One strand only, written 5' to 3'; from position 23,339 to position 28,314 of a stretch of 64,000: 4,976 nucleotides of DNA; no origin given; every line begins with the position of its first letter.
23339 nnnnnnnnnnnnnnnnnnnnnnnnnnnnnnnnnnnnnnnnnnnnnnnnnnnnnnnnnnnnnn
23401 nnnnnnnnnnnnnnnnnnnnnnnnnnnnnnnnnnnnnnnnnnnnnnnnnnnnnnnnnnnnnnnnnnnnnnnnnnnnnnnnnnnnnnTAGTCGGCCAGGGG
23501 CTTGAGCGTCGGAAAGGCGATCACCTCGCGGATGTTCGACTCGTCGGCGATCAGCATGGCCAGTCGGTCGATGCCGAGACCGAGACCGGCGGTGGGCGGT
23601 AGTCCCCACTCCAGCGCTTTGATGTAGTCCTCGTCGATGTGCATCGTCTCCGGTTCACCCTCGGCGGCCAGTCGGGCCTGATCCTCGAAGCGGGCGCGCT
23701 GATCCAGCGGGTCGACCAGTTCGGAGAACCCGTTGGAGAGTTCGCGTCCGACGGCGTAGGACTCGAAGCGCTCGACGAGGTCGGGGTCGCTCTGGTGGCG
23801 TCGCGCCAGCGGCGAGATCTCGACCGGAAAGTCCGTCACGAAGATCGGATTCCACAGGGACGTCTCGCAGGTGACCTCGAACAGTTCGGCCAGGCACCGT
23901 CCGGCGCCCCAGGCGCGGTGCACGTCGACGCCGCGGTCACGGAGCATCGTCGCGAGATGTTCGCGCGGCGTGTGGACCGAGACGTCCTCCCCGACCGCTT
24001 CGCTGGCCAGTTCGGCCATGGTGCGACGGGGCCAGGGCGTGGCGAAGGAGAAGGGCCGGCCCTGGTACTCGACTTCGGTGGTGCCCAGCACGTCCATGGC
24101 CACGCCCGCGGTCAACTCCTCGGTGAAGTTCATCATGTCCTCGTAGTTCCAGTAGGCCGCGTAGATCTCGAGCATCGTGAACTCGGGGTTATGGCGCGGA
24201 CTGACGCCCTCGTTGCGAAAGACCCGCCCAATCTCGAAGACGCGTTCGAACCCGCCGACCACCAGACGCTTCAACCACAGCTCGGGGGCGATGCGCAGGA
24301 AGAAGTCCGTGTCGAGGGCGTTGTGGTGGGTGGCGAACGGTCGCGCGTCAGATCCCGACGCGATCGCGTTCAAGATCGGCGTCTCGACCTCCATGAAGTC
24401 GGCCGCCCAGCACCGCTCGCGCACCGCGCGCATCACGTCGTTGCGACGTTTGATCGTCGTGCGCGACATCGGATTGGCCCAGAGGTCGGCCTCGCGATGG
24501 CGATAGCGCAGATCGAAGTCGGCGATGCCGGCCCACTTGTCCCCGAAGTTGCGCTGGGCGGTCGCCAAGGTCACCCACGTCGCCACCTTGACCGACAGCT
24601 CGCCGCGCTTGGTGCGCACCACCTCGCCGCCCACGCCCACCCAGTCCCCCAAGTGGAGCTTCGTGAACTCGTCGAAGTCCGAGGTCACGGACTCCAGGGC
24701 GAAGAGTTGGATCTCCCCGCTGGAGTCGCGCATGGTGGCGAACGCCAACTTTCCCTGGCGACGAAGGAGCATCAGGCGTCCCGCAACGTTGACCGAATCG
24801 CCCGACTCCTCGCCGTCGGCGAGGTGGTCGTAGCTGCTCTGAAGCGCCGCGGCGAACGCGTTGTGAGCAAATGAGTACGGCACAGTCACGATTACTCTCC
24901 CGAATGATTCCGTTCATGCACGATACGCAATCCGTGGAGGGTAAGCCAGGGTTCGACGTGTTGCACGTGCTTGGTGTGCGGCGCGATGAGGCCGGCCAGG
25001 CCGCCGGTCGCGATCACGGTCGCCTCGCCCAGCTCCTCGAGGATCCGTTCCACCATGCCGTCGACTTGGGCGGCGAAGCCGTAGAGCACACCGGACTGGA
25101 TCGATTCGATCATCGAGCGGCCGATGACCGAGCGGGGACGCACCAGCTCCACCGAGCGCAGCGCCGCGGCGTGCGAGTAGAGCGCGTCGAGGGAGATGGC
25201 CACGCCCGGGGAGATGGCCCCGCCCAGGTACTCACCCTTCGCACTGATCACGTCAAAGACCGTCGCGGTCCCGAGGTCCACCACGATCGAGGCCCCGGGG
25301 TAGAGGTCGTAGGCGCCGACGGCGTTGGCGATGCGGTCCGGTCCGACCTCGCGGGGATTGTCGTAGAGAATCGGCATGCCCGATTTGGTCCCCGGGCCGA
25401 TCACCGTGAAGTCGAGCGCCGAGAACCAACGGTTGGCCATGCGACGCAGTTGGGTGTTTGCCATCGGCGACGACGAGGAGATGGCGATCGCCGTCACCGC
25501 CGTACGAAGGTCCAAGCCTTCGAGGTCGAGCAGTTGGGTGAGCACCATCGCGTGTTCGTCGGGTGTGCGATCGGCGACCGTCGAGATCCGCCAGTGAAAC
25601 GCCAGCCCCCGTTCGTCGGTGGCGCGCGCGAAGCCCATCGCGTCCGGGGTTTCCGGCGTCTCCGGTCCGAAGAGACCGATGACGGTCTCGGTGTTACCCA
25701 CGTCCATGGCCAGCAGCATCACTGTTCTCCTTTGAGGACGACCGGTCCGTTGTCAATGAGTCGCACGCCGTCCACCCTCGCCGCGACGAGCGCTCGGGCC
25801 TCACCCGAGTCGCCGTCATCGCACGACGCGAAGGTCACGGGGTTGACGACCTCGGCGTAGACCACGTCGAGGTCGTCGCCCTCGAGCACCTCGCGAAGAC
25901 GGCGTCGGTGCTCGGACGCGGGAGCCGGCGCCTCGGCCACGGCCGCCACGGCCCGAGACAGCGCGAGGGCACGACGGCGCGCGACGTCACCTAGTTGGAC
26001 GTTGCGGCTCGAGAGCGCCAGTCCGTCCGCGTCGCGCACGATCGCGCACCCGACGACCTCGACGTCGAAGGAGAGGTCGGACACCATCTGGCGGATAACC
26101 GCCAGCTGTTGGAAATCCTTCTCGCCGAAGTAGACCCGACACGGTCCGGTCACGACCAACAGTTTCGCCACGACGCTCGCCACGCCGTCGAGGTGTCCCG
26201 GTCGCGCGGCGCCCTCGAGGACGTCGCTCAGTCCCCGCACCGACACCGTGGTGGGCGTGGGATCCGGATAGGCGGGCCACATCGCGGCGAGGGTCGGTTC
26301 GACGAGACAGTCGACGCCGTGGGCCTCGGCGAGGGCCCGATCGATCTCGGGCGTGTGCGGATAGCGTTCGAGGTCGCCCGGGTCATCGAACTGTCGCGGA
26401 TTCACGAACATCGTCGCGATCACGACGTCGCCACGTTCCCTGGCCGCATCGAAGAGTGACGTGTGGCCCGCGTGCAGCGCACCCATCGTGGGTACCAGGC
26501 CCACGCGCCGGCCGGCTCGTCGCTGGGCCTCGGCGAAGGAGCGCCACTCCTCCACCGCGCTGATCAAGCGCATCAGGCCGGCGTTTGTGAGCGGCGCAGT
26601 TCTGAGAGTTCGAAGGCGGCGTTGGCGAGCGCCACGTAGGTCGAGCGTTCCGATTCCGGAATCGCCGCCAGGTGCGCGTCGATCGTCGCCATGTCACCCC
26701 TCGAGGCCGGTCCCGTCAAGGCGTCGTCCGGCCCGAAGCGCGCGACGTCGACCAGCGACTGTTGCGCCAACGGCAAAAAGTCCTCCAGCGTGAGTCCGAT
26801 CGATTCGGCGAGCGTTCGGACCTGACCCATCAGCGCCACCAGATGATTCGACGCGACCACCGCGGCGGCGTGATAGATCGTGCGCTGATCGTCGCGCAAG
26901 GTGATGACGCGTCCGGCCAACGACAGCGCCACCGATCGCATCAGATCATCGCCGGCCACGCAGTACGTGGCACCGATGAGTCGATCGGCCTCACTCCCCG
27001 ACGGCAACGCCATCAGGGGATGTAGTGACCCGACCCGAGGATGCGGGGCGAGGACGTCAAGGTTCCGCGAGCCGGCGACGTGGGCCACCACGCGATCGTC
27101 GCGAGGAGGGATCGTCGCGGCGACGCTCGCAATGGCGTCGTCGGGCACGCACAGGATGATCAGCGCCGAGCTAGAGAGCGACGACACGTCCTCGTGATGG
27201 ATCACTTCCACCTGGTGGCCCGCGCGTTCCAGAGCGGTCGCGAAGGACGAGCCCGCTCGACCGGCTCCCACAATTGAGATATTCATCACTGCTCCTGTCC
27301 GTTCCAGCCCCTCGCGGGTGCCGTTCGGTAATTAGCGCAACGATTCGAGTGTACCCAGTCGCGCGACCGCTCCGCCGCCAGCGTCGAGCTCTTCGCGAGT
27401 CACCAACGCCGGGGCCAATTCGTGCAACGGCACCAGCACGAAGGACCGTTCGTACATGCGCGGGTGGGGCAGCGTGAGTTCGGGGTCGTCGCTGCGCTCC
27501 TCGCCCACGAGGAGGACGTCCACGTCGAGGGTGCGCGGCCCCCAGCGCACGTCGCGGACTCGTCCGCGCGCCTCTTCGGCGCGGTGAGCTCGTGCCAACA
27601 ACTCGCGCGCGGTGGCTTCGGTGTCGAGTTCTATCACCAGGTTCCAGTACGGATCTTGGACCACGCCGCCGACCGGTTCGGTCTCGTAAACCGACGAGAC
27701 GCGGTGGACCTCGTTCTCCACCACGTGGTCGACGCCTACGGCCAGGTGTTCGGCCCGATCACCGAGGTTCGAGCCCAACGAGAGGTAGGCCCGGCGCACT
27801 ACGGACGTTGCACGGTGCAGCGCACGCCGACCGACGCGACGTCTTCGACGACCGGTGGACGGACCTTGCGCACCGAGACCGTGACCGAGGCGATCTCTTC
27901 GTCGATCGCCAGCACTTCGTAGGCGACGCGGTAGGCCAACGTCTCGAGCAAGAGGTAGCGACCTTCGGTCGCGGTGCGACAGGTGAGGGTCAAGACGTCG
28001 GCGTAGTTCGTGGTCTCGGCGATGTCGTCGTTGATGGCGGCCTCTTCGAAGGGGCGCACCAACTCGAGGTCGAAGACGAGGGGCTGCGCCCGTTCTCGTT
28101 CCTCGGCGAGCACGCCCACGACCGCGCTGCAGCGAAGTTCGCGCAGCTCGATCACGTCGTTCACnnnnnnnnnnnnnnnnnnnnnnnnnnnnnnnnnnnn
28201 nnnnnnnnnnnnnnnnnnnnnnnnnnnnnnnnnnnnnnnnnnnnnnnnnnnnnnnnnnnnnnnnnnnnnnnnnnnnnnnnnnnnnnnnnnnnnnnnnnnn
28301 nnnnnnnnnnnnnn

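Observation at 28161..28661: DSP/PTP-fold protein with S-x5-R locked between folP and folB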

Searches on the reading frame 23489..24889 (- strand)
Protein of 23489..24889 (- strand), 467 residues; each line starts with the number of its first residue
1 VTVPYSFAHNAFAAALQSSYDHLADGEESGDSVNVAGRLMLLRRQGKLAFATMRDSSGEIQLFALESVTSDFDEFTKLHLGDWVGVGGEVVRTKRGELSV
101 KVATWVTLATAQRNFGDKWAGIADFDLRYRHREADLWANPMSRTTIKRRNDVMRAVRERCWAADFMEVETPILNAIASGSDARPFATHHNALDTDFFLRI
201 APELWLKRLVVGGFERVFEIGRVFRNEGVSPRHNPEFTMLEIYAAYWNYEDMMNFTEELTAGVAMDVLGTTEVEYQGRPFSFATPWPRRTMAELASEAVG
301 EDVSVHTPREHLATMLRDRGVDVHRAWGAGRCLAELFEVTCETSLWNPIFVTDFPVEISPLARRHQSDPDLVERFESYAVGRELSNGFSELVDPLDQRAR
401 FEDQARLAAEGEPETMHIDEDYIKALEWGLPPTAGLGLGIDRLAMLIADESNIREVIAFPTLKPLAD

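Call 66: search_protein_families(library=pfam, proteins=[window:23489-24889:-], max_evalue=0.00001)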
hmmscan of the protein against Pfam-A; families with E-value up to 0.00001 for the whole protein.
window:23489-24889:- (467 aa): 3 families
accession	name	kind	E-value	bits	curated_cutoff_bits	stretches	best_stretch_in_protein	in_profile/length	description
PF00152.25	tRNA-synt_2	-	5.6e-84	282.3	25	1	126-462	3-307/308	tRNA synthetases class II (D, K and N)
PF01336.31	tRNA_anti-codon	-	5.5e-14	52.3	27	1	33-105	1-72/75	OB-fold nucleic acid binding domain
PF01409.25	tRNA-synt_2d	-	6.8e-07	29.4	19.8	0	216-247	104-135/246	tRNA synthetases class II core domain (F)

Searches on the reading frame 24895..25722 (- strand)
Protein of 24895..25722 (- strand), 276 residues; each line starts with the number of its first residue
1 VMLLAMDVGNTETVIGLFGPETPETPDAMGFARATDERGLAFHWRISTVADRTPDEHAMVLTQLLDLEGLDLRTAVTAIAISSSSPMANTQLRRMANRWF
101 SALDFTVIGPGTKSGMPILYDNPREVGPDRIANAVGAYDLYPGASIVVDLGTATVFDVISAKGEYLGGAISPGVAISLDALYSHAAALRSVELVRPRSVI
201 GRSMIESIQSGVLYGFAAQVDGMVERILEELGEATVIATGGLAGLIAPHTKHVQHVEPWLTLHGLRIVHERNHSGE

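Call 10: search_protein_families(library=pfam, proteins=[window:24895-25722:-], max_evalue=0.001)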
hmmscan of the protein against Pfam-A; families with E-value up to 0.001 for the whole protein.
window:24895-25722:- (276 aa): 1 family
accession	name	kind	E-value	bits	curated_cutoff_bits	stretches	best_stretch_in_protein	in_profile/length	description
PF03309.20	Pan_kinase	-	3.6e-62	210.3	24.7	1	3-226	1-205/205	Type III pantothenate kinase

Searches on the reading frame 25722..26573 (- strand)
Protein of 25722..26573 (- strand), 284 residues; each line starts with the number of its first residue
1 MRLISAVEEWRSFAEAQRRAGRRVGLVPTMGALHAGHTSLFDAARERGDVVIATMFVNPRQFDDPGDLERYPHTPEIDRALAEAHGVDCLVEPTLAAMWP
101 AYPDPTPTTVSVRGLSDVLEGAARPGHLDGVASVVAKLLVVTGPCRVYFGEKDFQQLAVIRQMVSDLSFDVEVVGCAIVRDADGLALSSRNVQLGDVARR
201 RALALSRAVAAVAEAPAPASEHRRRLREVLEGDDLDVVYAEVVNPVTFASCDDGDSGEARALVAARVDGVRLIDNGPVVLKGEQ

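Call 10: search_protein_families(library=pfam, proteins=[window:25722-26573:-], max_evalue=0.001)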
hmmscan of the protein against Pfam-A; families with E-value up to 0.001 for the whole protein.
window:25722-26573:- (284 aa): 1 family
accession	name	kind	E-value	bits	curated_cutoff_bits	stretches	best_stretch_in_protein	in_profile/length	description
PF02569.21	Pantoate_ligase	-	6.4e-86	288.3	20.7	1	3-275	2-266/268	Pantoate-beta-alanine ligase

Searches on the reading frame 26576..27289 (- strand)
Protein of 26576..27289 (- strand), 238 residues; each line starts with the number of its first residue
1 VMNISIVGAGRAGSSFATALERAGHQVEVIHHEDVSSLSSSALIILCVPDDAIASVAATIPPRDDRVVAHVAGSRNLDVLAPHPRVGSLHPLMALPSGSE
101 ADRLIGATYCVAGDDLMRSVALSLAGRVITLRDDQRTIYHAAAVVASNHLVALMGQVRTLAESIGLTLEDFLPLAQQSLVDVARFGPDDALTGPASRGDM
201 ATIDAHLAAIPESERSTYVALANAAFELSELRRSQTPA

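Call 10: search_protein_families(library=pfam, proteins=[window:26576-27289:-], max_evalue=0.001)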
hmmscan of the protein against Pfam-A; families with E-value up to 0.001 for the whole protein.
window:26576-27289:- (238 aa): 5 families
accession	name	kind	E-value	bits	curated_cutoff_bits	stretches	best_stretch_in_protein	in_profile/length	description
PF10728.14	DUF2520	-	3.1e-28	98.5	25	1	115-223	13-123/125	Domain of unknown function (DUF2520)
PF10727.15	Rossmann-like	-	5e-10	39.7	23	2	33-89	67-125/131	Rossmann-like domain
PF13450.12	NAD_binding_8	-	9.7e-05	23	21.9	1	6-36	1-32/68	NAD(P)-binding Rossmann-like domain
PF00070.33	Pyr_redox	-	0.00088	20.2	22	0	4-34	2-32/82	Pyridine nucleotide-disulphide oxidoreductase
PF03807.23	F420_oxidored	-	0.00093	20.2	21.6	0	4-38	2-37/94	NADP oxidoreductase coenzyme F420-dependent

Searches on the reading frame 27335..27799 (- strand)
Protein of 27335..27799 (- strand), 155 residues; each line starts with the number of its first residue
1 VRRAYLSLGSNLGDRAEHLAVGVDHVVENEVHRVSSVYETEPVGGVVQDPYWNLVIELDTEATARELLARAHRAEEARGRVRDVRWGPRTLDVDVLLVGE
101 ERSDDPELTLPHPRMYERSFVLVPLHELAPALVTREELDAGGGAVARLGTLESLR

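Call 10: search_protein_families(library=pfam, proteins=[window:27335-27799:-], max_evalue=0.001)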
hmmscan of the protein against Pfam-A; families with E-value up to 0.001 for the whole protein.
window:27335-27799:- (155 aa): 1 family
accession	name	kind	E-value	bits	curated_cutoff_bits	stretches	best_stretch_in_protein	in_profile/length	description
PF01288.25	HPPK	-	1.4e-37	129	25.7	1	5-130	1-116/116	7,8-dihydro-6-hydroxymethylpterin-pyrophosphokinase (HPPK)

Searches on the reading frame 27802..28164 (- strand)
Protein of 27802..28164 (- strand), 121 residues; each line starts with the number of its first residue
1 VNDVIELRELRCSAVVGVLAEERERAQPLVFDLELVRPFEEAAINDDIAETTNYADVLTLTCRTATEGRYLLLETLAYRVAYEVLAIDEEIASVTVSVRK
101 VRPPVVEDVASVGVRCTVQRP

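Call 10: search_protein_families(library=pfam, proteins=[window:27802-28164:-], max_evalue=0.001)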
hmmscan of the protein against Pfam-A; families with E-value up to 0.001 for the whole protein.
window:27802-28164:- (121 aa): 1 family
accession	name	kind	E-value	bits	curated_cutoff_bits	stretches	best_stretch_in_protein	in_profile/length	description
PF02152.23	FolB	-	7.9e-27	94.4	31.8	1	5-117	1-113/113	Dihydroneopterin aldolase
